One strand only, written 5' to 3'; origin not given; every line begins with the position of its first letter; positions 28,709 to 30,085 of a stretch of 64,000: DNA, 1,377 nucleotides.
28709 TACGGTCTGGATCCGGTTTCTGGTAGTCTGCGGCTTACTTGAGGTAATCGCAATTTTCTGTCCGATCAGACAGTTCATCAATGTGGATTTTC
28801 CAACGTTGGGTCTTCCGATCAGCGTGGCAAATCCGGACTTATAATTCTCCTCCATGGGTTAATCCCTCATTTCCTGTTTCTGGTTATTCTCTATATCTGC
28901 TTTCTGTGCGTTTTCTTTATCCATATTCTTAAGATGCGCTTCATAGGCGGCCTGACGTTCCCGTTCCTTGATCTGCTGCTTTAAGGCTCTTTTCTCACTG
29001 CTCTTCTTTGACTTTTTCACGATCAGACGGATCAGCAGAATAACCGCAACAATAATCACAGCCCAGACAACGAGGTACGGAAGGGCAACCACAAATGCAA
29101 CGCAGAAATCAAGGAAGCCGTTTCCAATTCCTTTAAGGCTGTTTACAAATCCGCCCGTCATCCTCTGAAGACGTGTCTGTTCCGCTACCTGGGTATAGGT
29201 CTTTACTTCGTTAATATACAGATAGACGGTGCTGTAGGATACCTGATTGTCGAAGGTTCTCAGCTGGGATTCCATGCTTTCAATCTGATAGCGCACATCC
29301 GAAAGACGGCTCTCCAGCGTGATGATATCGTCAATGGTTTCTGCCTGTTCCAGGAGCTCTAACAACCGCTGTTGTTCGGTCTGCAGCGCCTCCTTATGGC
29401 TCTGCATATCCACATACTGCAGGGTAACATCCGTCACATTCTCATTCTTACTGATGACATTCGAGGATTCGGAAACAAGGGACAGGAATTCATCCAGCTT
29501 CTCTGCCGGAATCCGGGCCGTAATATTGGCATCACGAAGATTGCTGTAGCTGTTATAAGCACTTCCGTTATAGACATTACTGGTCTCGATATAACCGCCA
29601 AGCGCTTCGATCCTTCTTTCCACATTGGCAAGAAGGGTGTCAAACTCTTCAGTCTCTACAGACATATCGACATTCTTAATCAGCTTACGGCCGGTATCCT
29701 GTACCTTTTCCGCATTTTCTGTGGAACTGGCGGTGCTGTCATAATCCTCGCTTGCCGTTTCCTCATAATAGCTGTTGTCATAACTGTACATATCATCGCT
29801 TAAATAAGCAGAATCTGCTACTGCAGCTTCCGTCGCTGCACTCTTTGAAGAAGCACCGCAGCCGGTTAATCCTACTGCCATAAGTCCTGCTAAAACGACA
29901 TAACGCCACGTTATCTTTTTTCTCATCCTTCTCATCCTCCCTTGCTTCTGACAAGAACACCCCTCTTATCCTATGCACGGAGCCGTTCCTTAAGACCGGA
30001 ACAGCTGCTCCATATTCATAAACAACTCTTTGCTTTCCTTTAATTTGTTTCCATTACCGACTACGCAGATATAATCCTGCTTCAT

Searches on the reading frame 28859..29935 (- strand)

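Call 73: search_protein_families(library=pfam, proteins=[window:28859-29935:-], max_evalue=0.00001)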
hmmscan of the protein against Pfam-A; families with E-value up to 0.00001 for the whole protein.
window:28859-29935:- (358 aa): 1 family
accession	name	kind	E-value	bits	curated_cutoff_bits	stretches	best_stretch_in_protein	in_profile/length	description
PF14257.11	DUF4349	-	2.6e-69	233.3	27.7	1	83-299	1-212/213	Domain of unknown function (DUF4349)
